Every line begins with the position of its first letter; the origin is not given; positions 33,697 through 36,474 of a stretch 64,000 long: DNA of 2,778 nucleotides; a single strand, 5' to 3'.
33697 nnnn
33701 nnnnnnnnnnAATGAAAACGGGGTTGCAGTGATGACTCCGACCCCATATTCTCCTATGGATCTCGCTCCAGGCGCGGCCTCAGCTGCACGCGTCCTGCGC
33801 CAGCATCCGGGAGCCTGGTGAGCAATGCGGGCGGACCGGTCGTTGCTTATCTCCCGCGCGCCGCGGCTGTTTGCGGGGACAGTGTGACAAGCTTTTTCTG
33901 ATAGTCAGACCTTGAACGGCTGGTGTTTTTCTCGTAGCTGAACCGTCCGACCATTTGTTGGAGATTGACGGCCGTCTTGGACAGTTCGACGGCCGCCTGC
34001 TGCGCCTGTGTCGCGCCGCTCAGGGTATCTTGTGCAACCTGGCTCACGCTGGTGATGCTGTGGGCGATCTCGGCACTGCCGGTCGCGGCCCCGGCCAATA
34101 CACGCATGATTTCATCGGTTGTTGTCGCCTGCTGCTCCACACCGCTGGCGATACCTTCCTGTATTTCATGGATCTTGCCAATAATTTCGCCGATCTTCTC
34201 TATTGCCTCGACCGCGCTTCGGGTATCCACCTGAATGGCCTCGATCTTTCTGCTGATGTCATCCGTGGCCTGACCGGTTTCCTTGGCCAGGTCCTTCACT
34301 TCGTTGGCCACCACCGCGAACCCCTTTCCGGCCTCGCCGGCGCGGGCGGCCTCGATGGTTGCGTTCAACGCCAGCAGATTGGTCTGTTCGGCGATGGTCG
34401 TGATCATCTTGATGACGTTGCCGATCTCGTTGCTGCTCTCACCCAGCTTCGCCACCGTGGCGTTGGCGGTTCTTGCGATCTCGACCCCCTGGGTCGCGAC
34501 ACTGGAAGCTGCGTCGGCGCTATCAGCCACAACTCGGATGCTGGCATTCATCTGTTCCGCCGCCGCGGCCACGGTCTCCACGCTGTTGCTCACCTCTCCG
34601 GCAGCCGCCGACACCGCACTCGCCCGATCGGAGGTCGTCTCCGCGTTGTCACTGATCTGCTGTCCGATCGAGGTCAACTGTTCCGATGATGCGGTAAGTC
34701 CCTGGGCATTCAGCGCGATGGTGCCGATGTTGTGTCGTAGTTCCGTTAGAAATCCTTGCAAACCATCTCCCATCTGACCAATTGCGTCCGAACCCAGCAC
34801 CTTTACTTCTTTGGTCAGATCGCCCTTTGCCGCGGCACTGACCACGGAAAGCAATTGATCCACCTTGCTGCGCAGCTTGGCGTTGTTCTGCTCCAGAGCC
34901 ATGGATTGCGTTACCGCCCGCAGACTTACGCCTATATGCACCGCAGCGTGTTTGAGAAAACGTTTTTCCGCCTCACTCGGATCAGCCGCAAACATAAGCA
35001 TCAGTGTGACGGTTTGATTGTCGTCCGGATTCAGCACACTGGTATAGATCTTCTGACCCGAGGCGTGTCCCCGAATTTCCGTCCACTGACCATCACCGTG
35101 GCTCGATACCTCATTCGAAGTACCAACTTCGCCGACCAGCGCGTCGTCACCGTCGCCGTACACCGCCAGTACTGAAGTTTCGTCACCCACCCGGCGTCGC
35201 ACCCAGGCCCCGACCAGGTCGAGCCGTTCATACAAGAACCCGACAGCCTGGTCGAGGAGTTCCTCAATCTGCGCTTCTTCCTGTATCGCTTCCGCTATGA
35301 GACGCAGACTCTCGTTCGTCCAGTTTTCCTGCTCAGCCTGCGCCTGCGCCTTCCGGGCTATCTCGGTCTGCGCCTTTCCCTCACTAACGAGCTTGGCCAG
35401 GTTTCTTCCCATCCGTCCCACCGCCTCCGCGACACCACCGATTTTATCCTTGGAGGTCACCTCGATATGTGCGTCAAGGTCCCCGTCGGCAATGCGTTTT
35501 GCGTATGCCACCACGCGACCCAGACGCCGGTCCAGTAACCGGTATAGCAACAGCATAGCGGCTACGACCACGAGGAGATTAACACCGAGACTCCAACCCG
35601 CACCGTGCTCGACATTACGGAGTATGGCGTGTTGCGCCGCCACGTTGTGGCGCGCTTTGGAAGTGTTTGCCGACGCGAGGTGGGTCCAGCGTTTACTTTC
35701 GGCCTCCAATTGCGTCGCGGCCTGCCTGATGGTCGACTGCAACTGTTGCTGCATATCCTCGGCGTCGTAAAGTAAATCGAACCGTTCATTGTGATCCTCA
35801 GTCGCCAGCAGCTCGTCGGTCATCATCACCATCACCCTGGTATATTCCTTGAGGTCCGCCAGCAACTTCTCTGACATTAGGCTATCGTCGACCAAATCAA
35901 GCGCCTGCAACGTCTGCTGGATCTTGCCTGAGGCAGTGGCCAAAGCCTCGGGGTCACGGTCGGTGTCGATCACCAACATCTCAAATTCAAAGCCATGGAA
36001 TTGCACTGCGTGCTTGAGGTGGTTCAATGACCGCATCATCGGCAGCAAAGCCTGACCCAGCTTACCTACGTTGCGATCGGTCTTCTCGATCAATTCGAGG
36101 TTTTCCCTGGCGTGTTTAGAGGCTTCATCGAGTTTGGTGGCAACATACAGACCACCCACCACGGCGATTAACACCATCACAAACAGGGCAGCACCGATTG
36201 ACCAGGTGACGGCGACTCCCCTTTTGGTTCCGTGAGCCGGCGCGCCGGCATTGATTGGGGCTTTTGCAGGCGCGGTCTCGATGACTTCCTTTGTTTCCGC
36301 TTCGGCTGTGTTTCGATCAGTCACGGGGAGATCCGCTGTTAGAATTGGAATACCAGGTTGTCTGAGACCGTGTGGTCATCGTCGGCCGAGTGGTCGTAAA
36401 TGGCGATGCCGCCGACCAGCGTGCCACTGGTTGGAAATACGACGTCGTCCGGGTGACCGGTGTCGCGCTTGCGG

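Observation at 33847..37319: FliA-type promoter drives a secreted EB_dh/DOMON-like protein together with a GAF-containing MCP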

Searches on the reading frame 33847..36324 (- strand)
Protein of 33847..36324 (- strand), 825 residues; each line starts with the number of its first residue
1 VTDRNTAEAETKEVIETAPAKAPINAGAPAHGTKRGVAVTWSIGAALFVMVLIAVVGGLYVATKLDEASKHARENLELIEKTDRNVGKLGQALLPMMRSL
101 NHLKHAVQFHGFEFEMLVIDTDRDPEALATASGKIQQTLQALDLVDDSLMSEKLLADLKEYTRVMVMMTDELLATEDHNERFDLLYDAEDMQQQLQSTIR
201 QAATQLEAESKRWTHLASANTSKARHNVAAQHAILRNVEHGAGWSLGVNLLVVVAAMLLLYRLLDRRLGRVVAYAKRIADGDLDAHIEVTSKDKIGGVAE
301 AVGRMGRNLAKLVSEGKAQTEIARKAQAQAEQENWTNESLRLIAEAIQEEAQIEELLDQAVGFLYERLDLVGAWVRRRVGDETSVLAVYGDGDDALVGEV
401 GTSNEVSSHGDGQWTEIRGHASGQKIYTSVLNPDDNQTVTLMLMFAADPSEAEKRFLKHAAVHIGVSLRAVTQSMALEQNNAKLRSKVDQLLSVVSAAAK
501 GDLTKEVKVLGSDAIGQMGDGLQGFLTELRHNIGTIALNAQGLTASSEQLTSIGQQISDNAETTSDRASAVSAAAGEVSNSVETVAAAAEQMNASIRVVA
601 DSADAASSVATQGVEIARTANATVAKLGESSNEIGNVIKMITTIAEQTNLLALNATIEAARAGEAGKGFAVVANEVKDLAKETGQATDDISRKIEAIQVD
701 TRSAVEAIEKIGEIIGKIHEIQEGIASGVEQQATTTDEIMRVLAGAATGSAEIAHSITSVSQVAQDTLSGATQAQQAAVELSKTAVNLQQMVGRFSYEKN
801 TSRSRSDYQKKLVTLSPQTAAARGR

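Call 4: search_protein_families(library=pfam, proteins=[window:33847-36324:-], max_evalue=0.01)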
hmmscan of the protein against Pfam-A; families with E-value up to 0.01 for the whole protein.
window:33847-36324:- (825 aa): 2 families
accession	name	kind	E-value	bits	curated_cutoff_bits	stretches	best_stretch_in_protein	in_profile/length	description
PF00015.26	MCPsignal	-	1.4e-32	113.4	34.6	1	600-764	1-165/172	Methyl-accepting chemotaxis protein (MCP) signalling domain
PF00672.30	HAMP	-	9.7e-13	48.7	25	1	266-309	8-51/53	HAMP domain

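Call 5: search_protein_families(library=ncbifam, proteins=[window:33847-36324:-], max_evalue=0.01)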
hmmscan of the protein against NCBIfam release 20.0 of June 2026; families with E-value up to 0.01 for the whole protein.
window:33847-36324:- (825 aa): 8 families
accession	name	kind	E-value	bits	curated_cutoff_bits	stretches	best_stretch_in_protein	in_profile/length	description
NF047851.1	MCPCitTducer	equivalog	2.1e-32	112.9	900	2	488-816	221-538/553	methyl-accepting chemotaxis citrate transducer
NF058645.1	MCPCtpMPsAe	equivalog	2.7e-32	112.3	900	1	462-795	214-556/558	methyl-accepting chemotaxis protein CtpM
NF011615.0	PRK15041.1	equivalog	6.5e-31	107.6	947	2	483-811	217-533/554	methyl-accepting chemotaxis protein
NF011622.0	PRK15048.1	equivalog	3.7e-29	102.3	900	2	487-808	219-526/553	methyl-accepting chemotaxis protein II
NF041847.1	transduc_aer2_vibrio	equivalog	4e-27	94.8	1200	1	487-806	458-763/804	aerotaxis transducer Aer2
NF007309.0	PRK09793.1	equivalog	2.5e-22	79.6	903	1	471-805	201-521/533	methyl-accepting chemotaxis protein IV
NF050802.1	AspChtxCcaA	equivalog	6.4e-18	64.5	1300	1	553-757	498-691/700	aspartate chemotaxis receptor CcaA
NF012163.2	BaeS_SmeS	equivalog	7e-06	25.2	500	1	249-311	173-235/457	sensor histidine kinase efflux regulator BaeS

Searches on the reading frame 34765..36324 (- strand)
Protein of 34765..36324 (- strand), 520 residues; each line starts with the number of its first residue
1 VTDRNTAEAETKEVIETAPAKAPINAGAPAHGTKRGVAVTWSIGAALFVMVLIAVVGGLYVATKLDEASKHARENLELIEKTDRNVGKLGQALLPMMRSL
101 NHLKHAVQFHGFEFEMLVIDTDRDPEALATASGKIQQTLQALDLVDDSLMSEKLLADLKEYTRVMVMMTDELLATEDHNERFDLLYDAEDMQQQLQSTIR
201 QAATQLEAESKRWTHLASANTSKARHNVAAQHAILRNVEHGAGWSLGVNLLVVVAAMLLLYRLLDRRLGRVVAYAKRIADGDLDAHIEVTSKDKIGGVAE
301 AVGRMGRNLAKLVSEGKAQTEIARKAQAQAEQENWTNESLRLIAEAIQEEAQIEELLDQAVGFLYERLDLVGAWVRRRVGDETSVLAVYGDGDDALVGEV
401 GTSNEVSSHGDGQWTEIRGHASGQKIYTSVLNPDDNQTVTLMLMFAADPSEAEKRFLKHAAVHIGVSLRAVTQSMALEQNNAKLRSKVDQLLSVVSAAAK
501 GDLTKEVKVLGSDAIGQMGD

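Call 74: predict_structure(alignment_id=A6)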
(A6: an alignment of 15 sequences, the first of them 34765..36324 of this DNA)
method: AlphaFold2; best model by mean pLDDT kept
length: 520 residues; sequences in the alignment: 15
mean_pLDDT: 69.1   pTM: 0.41
mean pLDDT of the five models: 69.1, 67.2, 67.1, 65.6, 65.3
residues with pLDDT >= 90: 82; 70-90: 195; 50-70: 117; < 50: 126
segments of 3 or more residues with pLDDT < 50: 2-7, 9-34, 348-356, 381-428, 430-436, 438-440, 498-501, 503-520
pLDDT, mean of each block of 10 residues (from residue 1): 47 45 36 54 83 87 84 86 86 88 93 92 87 90 75 90 92 89 92 93 91 90 87 85 84 86 82 81 71 75 80 77 68 59 51 50 53 53 45 41 39 46 47 48 53 57 55 57 58 52 46 42
secondary structure, 60 per line:
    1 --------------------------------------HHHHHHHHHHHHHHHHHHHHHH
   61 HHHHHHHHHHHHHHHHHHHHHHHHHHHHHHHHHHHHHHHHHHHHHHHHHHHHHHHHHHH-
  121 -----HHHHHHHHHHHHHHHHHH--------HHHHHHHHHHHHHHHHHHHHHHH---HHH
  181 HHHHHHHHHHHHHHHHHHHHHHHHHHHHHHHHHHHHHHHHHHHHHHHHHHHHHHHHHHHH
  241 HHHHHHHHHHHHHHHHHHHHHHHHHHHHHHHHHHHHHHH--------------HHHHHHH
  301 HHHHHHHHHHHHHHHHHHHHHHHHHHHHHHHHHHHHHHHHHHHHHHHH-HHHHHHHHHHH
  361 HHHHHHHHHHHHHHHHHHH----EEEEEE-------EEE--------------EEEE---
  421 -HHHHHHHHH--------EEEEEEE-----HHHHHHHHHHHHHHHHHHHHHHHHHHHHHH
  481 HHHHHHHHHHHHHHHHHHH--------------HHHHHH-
elements in order: H39-119 H126-143 H152-174 H178-279 H294-348 H350-379 E384-389 E397-399 E414-417 H422-430 E439-445 H451-499 H514-519

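Call 77: fold_search(model_id=the predicted structure, library=pdb)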
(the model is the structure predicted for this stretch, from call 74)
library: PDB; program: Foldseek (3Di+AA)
matches with E <= 10: 943; with E <= 0.001: 1
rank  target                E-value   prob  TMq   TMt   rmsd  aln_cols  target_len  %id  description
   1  8c5v_I                7.9e-04  1.00  0.31  0.31  27.5       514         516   15  Chemotaxis core signalling unit from E protein lysed E. coli cells (released 2023-09-13)
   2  5jgp                  2.5e-03  1.00  0.17  0.32  17.3       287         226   15  Crystal structure of the nitrate/nitrite sensor NarQ fragment bound with iodide ions (released 2017-05-31)
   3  6yue                  2.9e-03  1.00  0.17  0.33  18.7       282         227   16  Fragment of nitrate/nitrite sensor histidine kinase NarQ (R50S variant) (released 2020-05-06)
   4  5jeq                  6.0e-03  0.99  0.18  0.34  16.9       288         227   14  Fragment of nitrate/nitrite sensor histidine kinase NarQ (R50K) in symmetric apo state (released 2017-05-31)
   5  5jef_B                7.0e-03  0.98  0.16  0.33  16.7       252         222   14  Fragment of nitrate/nitrite sensor histidine kinase NarQ (WT) in asymmetric holo state (released 2017-05-31)
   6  5jef_A                7.4e-03  0.99  0.16  0.32  19.6       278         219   15  Fragment of nitrate/nitrite sensor histidine kinase NarQ (WT) in asymmetric holo state (released 2017-05-31)
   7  5iji                  8.6e-03  0.98  0.16  0.31  19.3       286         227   15  Fragment of nitrate/nitrite sensor histidine kinase NarQ (WT) in symmetric holo state (released 2017-05-31)
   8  8f7n                  8.6e-03  0.98  0.20  0.26  24.9       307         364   15  Crystal structure of chemoreceptor McpZ ligand sensing domain (released 2023-07-05)
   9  4k0d_B                1.5e-02  1.00  0.23  0.78   2.3       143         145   15  Periplasmic sensor domain of sensor histidine kinase, Adeh_2942 (released 2013-06-12)
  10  4k0d_A                1.8e-02  1.00  0.20  0.66   7.2       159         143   16  Periplasmic sensor domain of sensor histidine kinase, Adeh_2942 (released 2013-06-12)
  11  5xsd_L                2.4e-02  1.00  0.20  0.78   2.0       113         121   13  XylFII-LytSN complex mutant - D103A (released 2017-08-02)
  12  5xsj_L                2.4e-02  1.00  0.20  0.79   2.2       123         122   15  XylFII-LytSN complex (released 2017-08-02)
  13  5l7d_A                2.7e-02  0.47  0.12  0.10  30.8       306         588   13  Structure of human Smoothened in complex with cholesterol (released 2016-07-20)
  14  5ndz                  4.3e-02  0.90  0.17  0.16  12.5       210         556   13  Crystal structure of a thermostabilised human protease-activated receptor-2 (PAR2) in complex with AZ3451 at 3.6 angstro (released 2017-05-03)
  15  8bsa_B                5.1e-02  1.00  0.24  0.67   4.5       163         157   15  Vc1313-LBD bound to D-arginine (released 2023-06-07)
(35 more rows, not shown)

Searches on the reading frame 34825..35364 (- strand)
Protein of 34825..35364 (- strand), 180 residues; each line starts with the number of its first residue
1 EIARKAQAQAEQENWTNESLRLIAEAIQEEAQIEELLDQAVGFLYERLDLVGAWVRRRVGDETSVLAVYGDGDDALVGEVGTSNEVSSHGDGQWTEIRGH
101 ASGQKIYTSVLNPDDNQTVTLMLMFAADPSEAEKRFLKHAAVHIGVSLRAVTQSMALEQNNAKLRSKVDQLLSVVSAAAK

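Call 45: search_protein_families(library=pfam, proteins=[window:34825-35364:-], max_evalue=10)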
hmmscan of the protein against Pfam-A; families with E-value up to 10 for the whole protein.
window:34825-35364:- (180 aa): 3 families
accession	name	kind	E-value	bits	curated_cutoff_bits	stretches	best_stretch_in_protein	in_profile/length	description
PF20941.2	DUF6848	-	0.18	12.8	27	1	109-169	13-73/99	Domain of unknown function (DUF6848)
PF11896.14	GlgE_dom_N_S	-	0.2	12.4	25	1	55-120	19-81/179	Alpha-1,4-glucan:maltose-1-phosphate maltosyltransferase, domain N/S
PF14050.11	Nudc_N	-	0.28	11.7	31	1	24-47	7-30/60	N-terminal conserved domain of Nudc.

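Call 60: find_homologous_proteins(query=window:34840-35325:-, max_evalue=0.01)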
Query seq(162 aa): 90 candidates shared short words with the query, none scored E <= 0.01.

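Call 89: search_solved_structures(query=A4, max_evalue=10, show_alignments=2)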
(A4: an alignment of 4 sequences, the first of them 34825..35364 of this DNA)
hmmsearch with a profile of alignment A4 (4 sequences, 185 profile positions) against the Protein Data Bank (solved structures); distinct sequences matched with E-value up to 10: 0.
